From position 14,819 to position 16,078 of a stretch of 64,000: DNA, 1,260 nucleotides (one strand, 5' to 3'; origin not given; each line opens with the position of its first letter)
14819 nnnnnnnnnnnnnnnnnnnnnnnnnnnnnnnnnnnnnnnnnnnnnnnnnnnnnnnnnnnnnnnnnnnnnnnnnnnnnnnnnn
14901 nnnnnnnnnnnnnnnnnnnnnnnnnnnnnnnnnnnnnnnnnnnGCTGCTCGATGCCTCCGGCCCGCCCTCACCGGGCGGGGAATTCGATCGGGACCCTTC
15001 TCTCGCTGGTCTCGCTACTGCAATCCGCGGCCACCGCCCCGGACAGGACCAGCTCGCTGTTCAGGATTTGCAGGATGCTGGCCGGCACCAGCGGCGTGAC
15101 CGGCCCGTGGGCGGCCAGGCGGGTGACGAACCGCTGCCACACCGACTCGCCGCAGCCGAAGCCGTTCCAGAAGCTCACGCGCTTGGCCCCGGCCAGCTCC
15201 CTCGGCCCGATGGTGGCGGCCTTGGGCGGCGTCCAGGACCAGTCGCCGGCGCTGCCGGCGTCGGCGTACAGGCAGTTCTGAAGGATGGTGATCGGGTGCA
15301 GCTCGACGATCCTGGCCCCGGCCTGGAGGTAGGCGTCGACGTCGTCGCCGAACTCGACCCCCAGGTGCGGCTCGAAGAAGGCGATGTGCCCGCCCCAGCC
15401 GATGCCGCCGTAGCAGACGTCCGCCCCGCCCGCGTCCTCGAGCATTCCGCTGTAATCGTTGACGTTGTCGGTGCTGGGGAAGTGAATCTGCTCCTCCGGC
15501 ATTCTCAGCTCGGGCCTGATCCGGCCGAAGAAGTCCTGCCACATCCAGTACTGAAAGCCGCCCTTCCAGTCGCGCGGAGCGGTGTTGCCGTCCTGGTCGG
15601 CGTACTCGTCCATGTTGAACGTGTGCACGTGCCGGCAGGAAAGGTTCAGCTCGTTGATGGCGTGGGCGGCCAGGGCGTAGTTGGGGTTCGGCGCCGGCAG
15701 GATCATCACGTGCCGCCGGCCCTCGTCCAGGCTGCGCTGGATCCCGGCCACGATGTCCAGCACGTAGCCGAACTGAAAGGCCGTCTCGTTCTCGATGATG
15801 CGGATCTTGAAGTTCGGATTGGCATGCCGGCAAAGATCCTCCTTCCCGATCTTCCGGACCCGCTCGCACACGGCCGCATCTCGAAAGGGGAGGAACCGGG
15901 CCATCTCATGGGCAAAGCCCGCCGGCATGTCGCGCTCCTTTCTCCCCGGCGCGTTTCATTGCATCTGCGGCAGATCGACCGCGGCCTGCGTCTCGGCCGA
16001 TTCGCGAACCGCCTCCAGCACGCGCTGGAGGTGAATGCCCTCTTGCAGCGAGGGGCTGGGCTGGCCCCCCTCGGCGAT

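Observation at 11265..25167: Thirteen-gene DeoR-headed catabolic cluster with an unusual enzyme combination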

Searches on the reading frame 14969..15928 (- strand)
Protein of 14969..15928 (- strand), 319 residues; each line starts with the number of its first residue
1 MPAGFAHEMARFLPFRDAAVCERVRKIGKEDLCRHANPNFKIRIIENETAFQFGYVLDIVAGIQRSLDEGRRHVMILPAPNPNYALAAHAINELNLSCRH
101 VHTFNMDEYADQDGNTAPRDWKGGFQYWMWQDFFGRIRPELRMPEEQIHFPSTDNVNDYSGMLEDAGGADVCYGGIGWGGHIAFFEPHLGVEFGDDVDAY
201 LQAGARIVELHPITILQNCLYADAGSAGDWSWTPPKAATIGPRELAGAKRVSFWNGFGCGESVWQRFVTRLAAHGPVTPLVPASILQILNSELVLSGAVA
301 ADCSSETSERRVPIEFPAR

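Call 4: search_protein_families(library=pfam, proteins=[window:14969-15928:-], max_evalue=0.01)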
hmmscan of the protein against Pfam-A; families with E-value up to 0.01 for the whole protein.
window:14969-15928:- (319 aa): 0 families

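Call 6: search_protein_families(library=ncbifam, proteins=[window:14969-15928:-], max_evalue=0.001)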
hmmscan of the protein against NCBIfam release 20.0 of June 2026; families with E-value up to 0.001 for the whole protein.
window:14969-15928:- (319 aa): 5 families
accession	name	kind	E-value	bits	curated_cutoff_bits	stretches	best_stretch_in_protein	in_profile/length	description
TIGR00502.1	nagB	equivalog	2.5e-14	53.2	236.9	1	91-301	56-244/259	glucosamine-6-phosphate deaminase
NF001684.0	PRK00443.1-4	subfamily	1.8e-10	40.8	326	1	80-301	40-238/260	glucosamine-6-phosphate deaminase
NF002557.0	PRK02122.1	subfamily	1.6e-09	36.5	384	1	39-298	28-270/653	glucosamine-6-phosphate deaminase-like protein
NF009022.0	PRK12358.1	equivalog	1.9e-08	34.1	247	1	142-296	92-229/239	glucosamine-6-phosphate deaminase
NF001685.0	PRK00443.1-5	equivalog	1.4e-05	24.6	513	1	95-188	60-150/266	glucosamine-6-phosphate deaminase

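Call 8: find_encoding_contigs(protein=window:14969-15928:-, flank=10000, max_places=6)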
Protein window:14969-15928:- (319 aa): no gene with exactly this product is on record in the collection.

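Call 9: search_solved_structures(query=window:14969-15928:-, max_evalue=0.1, show_alignments=1)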
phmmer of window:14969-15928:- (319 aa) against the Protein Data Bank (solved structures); distinct sequences matched with E-value up to 0.1: 10.
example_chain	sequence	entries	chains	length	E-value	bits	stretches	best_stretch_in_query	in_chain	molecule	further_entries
1ne7_A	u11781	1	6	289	2.7e-08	36.4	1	95-189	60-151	Glucosamine-6-phosphate isomerase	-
6nbg_A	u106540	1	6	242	3.9e-08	35.9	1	142-301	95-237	Glucosamine-6-phosphate deaminase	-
3hn6_A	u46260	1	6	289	5.4e-06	28.9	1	94-190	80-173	Glucosamine-6-phosphate deaminase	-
5hj5_A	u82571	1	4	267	1.4e-05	27.6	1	89-190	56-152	Glucosamine-6-phosphate deaminase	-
4r7t_A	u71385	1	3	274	1.4e-05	27.5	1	89-190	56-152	Glucosamine-6-phosphate deaminase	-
7lqm_A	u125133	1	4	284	1.5e-05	27.4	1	55-190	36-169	Glucosamine-6-phosphate deaminase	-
7lqn_A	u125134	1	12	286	5.1e-05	25.7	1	95-190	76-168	Glucosamine-6-phosphate deaminase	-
1jt9_A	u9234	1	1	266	0.00014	24.3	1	92-189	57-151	Glucosamine-6-Phosphate deaminase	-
2bkv_A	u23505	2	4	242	0.00015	24.2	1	92-253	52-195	GLUCOSAMINE-6-PHOSPHATE DEAMINASE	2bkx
1cd5_A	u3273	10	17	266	0.00017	24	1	92-188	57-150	PROTEIN (GLUCOSAMINE 6-PHOSPHATE DEAMINASE) | GLUCOSAMINE 6-PHOSPHATE DEAMINASE | GLUCOSAMINE-6-PHOSPHATE DEAMINASE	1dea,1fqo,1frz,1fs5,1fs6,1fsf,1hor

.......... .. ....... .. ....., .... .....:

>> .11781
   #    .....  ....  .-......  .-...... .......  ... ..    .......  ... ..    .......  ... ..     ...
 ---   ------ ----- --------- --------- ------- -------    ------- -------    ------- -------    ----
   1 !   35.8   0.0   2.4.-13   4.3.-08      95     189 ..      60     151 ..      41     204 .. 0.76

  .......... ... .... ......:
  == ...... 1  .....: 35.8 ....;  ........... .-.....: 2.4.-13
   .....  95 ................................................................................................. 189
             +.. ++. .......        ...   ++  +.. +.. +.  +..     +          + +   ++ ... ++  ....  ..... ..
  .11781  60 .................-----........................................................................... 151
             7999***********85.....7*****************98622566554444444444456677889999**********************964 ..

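Call 11: find_homologous_proteins(query=window:14969-15928:-, max_evalue=0.00001)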
Query window:14969-15928:- (319 aa): 3489 proteins with E <= 0.00001 among 5736 candidates; the best 120 are listed.
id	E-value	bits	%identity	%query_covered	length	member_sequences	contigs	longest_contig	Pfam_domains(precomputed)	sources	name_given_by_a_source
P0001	1.1e-220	750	98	100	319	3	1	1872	-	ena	-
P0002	5.6e-187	639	85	98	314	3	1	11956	-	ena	-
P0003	5.6e-187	639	82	100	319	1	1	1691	-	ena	-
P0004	1.6e-184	631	83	98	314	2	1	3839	-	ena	-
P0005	4.7e-183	626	84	98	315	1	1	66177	-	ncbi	-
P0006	9.2e-183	625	82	98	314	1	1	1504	-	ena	-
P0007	2.7e-182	623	86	100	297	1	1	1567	-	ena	-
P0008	6.8e-181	619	80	99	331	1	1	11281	-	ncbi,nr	ncbi:MAG: hypothetical protein JXR37_24950 [Kiritimatiellae bacterium]|nr:hypothetical protein [Kiri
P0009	1.2e-176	605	79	99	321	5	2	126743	-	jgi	-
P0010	6.6e-175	599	79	98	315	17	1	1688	-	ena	-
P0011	4.5e-173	593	78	99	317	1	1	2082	-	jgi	jgi:glucosamine-6-phosphate deaminase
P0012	1.1e-172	592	77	99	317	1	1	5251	-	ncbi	-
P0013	2.0e-171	588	77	97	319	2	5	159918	-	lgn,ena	-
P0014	2.8e-171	587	76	98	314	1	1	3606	-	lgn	-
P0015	8.6e-170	582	76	98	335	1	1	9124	-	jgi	jgi:glucosamine-6-phosphate deaminase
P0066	8.8e-158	543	70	98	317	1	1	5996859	-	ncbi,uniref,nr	ncbi:sugar phosphate isomerase family [Adhaeretor mobilis]|uniref:Glucosamine-6-phosphate deaminase 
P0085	1.1e-155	536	72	99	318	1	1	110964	-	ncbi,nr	ncbi:MAG: hypothetical protein IT578_10625 [Verrucomicrobiae bacterium]|nr:hypothetical protein [Ver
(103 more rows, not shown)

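Call 13: find_related_loci(query=A1, collection=genome_contigs, flank=10000)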
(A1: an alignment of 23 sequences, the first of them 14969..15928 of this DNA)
Query A1 (319 aa) in genome_contigs; peptide patterns used: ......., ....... (x = any residue, [..] = any of these).
600 stretches matched a pattern (row limit reached: there are more); 573 encode a relative of the query (tblastn E <= 1e-3); the best 80 are kept; 80 distinct loci.
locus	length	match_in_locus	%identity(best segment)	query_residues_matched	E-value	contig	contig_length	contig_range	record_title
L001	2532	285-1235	70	1-316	6e-169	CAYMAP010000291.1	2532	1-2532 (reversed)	MAG TPA_asm: uncultured Planctomycetaceae bacterium isolate binchicken_co8_31 genome assembly, contig: NODE_85314_length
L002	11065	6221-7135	56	3-308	1e-110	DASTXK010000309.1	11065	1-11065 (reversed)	MAG TPA_asm: Acidobacteriaceae bacterium isolate SMAG_U2412 k141_645367, whole genome shotgun sequence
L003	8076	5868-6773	55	5-308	3e-110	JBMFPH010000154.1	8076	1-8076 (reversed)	MAG: Anaerolineae bacterium isolate KM4338-58 NODE_154_length_8076_cov_3.506313, whole genome shotgun sequence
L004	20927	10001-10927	53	5-314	2e-106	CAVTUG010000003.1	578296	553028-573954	MAG: uncultured Actinomycetota bacterium isolate MFD04967.bin.2.91 genome assembly, contig: contig_1602, whole genome sh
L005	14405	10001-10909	55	1-304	3e-106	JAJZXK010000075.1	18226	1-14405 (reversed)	MAG: Bacillota bacterium isolate TL1-3.bin6 NODE_2482_length_18226_cov_2.382673, whole genome shotgun sequence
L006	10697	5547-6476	53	1-311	3e-105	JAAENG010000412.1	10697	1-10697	MAG: Chloroflexota bacterium isolate Bse_26 BseG_CONTIG2670574, whole genome shotgun sequence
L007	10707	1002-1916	53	4-308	3e-105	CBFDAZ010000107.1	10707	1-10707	MAG TPA_asm: uncultured bacterium isolate SRR26215687_binner123_Refined_16 genome assembly, contig: ERZ25073490.3599, wh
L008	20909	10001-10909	54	5-308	6e-103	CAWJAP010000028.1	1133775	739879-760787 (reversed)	MAG: Vicinamibacterales bacterium isolate MFD04850.bin.2.159 genome assembly, contig: contig_8622, whole genome shotgun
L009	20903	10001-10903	53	3-304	1e-100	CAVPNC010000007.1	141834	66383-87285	MAG: uncultured Chloroflexia bacterium isolate MFD09964.bin.2.136 genome assembly, contig: contig_18562, whole genome sh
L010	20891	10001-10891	51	4-300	8e-98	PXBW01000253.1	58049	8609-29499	MAG: candidate division WS1 bacterium isolate T3Sed10_264 T3-Sed10-C415, whole genome shotgun sequence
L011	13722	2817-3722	47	5-311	9e-83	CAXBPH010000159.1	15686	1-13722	MAG TPA_asm: uncultured bacterium isolate ERR2762188_binner12_Refined_16 genome assembly, contig: ERZ3421808.5776, whole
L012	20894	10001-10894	46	5-302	4e-81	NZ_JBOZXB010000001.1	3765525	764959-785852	Oleiharenicola lentus strain 23ND54W-5 contig1, whole genome shotgun sequence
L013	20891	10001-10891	54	5-302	6e-103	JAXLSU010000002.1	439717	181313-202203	MAG: Gaiellales bacterium isolate STL-ACT43 C4.202.fa-2, whole genome shotgun sequence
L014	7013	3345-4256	44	3-306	7e-81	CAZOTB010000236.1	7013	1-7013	MAG TPA_asm: uncultured Verrucomicrobiota bacterium isolate binchicken_co107_139 genome assembly, contig: NODE_22667_len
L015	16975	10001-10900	44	3-302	8e-81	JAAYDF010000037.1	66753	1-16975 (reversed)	MAG: Phycisphaerae bacterium isolate AS06rmzACSIP_537 72269_AS06, whole genome shotgun sequence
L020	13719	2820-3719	42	3-302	6e-76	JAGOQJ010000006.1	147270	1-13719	MAG: Candidatus Didemnitutus sp. isolate Gw_Bodden_bin_57 Gw_Bodden_133_length_147270_cov_11.724893, whole genome shotgu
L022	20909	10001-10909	41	5-306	4e-73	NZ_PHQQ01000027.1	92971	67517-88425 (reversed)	Arenibacter catalasegens strain P308H10 contig27, whole genome shotgun sequence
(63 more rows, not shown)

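Call 15: find_encoding_contigs(protein=P0005, flank=10000, max_places=2)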
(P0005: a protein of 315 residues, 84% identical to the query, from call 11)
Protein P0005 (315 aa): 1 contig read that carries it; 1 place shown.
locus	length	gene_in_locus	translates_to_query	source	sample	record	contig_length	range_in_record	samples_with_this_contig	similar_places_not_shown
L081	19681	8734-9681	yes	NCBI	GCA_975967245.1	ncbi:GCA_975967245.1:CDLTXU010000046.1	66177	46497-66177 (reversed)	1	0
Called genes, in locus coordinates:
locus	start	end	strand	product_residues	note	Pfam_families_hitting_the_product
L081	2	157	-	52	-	?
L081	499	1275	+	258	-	PF08220:HTH_DeoR, PF08279:HTH_11 (weak), PF00455:DeoRC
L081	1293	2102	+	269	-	PF01791:DeoC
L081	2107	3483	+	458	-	PF00202:Aminotran_3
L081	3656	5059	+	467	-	PF00202:Aminotran_3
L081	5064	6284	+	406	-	-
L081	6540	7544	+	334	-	PF04909:Amidohydro_2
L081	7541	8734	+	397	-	PF01408:GFO_IDH_MocA, PF02894:GFO_IDH_MocA_C, PF22725:GFO_IDH_MocA_C3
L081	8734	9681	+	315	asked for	-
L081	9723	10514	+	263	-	PF02633:Creatininase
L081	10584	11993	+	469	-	PF24856:AraA_central, PF11762:Arabinose_Iso_C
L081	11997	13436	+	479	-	PF00370:FGGY_N, PF02782:FGGY_C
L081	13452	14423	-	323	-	PF04041:Glyco_hydro_130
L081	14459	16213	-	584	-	PF01266:DAO (faint), PF07992:Pyr_redox_2, PF13450:NAD_binding_8 (faint), PF13738:Pyr_redox_3 (faint), PF00070:Pyr_redox, PF02852:Pyr_redox_dim, PF00581:Rhodanese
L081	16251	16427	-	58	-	-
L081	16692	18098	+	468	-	PF13650:Asp_protease_2 (faint)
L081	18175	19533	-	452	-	-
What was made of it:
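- Checked: Gene calls in the closest relative (L081) show the same layout (call 15).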

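Call 16: find_encoding_contigs(protein=P0066, flank=10000, max_places=2)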
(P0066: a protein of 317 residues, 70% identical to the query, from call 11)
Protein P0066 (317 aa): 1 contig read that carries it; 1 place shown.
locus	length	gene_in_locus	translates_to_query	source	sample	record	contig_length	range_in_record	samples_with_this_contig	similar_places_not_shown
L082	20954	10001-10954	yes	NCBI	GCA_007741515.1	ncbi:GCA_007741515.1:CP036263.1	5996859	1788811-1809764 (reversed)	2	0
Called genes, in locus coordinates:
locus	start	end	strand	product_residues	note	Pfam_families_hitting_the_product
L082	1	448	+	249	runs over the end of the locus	PF00392:GntR, PF14502:HTH_41 (faint), PF07702:UTRA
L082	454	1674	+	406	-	PF01979:Amidohydro_1, PF07969:Amidohydro_3 (weak)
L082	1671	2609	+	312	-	-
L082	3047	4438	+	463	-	PF00202:Aminotran_3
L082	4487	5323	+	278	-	PF01791:DeoC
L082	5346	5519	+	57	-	-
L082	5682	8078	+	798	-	PF13646:HEAT_2 (weak), PF00474:SSF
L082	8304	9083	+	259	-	PF00392:GntR (weak), PF08220:HTH_DeoR, PF08279:HTH_11, PF00455:DeoRC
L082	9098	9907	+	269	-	PF01791:DeoC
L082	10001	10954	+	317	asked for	-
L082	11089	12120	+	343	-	PF04909:Amidohydro_2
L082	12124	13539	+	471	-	PF00370:FGGY_N, PF01869:BcrAD_BadFG (faint), PF02782:FGGY_C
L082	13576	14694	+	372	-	PF04909:Amidohydro_2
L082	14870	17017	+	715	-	PF00657:Lipase_GDSL, PF04311:DUF459 (faint), PF13472:Lipase_GDSL_2, PF00657:Lipase_GDSL, PF13472:Lipase_GDSL_2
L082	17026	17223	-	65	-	-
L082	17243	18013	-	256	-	PF03328:HpcH_HpaI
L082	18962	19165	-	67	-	-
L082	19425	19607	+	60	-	-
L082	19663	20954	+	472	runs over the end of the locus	PF01120:Alpha_L_fucos, PF14871:GHL6 (weak)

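Call 17: find_encoding_contigs(protein=P0085, flank=10000, max_places=2)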
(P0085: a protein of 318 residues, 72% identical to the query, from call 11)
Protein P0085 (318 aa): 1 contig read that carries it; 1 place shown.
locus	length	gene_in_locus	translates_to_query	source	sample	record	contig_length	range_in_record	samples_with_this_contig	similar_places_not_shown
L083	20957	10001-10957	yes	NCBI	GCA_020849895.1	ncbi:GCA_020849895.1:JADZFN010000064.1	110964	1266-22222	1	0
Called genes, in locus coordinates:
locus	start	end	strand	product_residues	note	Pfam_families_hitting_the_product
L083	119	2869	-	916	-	-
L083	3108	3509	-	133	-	-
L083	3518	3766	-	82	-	-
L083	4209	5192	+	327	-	PF01368:DHH, PF02272:DHHA1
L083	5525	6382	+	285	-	PF03446:NAD_binding_2, PF14833:NAD_binding_11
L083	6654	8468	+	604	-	-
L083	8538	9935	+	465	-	PF01921:tRNA-synt_1f (faint), PF01406:tRNA-synt_1e, PF09334:tRNA-synt_1g (faint), PF09190:DALR_2, PF23493:CysS_C (weak)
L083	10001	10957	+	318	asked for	-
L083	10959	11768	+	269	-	PF01791:DeoC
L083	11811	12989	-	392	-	PF01594:AI-2E_transport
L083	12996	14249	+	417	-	PF01208:URO-D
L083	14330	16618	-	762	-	PF03065:Glyco_hydro_57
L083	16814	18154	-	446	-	PF02812:ELFV_dehydrog_N, PF00208:ELFV_dehydrog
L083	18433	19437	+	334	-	PF00266:Aminotran_5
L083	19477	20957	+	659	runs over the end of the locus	PF13428:TPR_14 (faint), PF13371:TPR_9 (faint), PF13414:TPR_11 (faint), PF13424:TPR_12 (faint), PF13431:TPR_17 (faint), PF14559:TPR_19 (faint), PF00515:TPR_1 (faint), PF13432:TPR_16 (weak), +2 more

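Call 18: find_related_loci(query=window:14969-15928:-, collection=metagenome_contigs, flank=10000)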
Query window:14969-15928:- (319 aa) in metagenome_contigs; peptide patterns used: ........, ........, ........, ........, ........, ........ (x = any residue, [..] = any of these).
160 stretches matched a pattern; 60 encode a relative of the query (tblastn E <= 1e-3); 60 distinct loci.
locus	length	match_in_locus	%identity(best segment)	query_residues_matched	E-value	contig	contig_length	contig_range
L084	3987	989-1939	80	1-316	0e+0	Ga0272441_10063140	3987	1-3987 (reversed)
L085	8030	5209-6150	78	4-316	2e-172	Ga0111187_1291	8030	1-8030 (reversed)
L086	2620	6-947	72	7-319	2e-171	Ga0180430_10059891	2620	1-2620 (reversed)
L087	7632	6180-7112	68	1-310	3e-151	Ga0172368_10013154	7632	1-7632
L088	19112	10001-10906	70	10-311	1e-147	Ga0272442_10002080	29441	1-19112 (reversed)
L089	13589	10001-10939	67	1-312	2e-147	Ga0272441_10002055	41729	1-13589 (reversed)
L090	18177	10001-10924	66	8-314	1e-139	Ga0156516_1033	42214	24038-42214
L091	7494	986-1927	65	1-313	4e-138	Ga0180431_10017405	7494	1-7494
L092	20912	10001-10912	66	8-310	2e-137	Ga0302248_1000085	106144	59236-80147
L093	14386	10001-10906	70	10-311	1e-147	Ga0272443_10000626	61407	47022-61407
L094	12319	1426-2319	59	5-303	2e-115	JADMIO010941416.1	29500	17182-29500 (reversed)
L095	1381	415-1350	56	2-313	2e-123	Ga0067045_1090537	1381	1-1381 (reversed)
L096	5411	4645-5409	65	10-264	4e-114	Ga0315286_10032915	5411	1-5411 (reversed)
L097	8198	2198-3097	57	5-305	2e-113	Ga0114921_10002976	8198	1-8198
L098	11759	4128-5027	57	5-305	2e-113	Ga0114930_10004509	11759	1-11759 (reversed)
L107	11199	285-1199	53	5-310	3e-110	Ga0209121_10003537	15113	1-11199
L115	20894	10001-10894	53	5-304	2e-102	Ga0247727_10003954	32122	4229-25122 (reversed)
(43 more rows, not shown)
